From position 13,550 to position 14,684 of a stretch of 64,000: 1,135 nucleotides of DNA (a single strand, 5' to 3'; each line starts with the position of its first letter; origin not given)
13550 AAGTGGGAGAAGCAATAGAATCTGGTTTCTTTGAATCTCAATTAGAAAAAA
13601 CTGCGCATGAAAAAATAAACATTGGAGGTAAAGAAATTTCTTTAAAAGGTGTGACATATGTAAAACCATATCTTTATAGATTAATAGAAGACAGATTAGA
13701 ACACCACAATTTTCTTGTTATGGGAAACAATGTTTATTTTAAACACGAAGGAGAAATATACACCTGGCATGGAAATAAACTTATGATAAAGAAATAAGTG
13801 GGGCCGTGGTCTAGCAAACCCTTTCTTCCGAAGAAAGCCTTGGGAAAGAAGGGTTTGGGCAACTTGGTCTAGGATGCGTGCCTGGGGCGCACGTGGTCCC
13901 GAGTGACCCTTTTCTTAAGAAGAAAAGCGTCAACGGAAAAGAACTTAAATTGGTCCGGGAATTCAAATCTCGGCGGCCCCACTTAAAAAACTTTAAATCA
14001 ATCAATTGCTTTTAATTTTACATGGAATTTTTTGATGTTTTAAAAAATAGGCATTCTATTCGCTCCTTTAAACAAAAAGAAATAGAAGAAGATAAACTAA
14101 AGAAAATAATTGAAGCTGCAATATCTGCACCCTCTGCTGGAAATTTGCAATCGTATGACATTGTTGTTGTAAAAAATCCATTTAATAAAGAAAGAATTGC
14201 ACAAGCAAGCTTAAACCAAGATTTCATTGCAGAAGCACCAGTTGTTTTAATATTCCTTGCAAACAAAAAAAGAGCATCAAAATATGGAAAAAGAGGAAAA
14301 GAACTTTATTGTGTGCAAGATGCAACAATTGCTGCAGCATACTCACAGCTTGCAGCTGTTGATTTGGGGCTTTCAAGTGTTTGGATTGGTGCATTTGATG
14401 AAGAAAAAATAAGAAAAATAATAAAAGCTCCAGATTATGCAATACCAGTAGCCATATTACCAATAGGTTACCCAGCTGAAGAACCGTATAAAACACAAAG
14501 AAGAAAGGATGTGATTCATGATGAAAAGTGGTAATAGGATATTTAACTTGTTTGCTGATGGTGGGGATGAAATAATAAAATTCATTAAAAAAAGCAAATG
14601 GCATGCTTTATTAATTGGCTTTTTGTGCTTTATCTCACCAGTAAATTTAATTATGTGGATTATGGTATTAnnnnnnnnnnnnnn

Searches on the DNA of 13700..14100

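Call 4: search_rna_families(source=window, start=13700, end=14100, threshold=evalue, max_evalue=10, show_alignments=3)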
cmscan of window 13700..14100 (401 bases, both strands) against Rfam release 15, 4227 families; matches with E-value up to 10: 3.
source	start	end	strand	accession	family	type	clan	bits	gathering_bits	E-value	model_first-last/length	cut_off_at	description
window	14030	14092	+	RF02526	SSRC34_1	Gene; sRNA;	-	19.1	64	3.3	1-128/128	no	Streptococcus sRNA SSRC34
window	13812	13859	-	RF03901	mir-BART18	Gene; miRNA;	-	14.6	98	7.4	13-71/83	no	mir-BART18 microRNA precursor family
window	13780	13806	+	RF01100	PK-BYV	Cis-reg;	-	12.7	50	6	1-40/40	no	3'-terminal pseudoknot in BYV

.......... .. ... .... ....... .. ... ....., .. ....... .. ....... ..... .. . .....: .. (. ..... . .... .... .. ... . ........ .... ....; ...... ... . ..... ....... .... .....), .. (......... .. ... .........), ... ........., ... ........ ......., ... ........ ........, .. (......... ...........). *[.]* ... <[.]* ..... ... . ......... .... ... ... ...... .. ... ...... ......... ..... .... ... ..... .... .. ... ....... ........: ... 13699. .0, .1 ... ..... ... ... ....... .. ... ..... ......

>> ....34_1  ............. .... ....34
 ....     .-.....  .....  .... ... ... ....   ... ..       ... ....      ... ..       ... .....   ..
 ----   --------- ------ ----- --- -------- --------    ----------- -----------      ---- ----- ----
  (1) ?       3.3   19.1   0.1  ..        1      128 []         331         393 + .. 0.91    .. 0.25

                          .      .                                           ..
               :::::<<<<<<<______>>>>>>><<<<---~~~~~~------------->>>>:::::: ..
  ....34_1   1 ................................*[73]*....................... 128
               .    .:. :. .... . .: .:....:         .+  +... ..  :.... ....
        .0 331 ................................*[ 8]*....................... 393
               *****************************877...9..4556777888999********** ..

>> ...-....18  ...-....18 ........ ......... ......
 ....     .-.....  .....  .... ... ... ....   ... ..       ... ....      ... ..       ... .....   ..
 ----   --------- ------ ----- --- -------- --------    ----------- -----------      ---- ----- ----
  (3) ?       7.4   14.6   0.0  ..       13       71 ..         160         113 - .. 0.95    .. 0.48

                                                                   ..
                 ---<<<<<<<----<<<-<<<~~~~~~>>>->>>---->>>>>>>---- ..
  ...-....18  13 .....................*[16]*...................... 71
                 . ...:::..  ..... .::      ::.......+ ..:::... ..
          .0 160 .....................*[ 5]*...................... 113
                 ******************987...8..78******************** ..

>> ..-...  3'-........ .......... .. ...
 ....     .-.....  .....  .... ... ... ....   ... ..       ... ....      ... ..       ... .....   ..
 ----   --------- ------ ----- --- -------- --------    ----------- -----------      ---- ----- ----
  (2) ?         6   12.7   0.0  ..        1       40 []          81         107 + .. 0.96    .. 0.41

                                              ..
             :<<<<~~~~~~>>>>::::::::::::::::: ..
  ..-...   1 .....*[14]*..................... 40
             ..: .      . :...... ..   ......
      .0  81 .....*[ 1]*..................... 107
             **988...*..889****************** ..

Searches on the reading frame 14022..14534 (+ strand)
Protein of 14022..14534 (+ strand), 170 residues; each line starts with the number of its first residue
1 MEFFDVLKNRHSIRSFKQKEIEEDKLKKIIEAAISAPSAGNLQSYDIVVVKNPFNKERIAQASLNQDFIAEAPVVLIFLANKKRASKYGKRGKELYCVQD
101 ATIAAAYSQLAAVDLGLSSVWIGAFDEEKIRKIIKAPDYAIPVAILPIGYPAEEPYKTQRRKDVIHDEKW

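Call 62: search_protein_families(library=pfam, proteins=[window:14022-14534:+], max_evalue=0.00001)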
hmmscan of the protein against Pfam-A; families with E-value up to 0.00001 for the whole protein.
window:14022-14534:+ (170 aa): 2 families
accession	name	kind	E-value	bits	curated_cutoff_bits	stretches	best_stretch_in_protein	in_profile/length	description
PF00881.29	Nitroreductase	-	4.1e-31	108.9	23.5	2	64-150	82-167/167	Nitroreductase family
PF14512.11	TM1586_NiRdase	-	2.3e-11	44.2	27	1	4-161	3-143/215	Putative TM nitroreductase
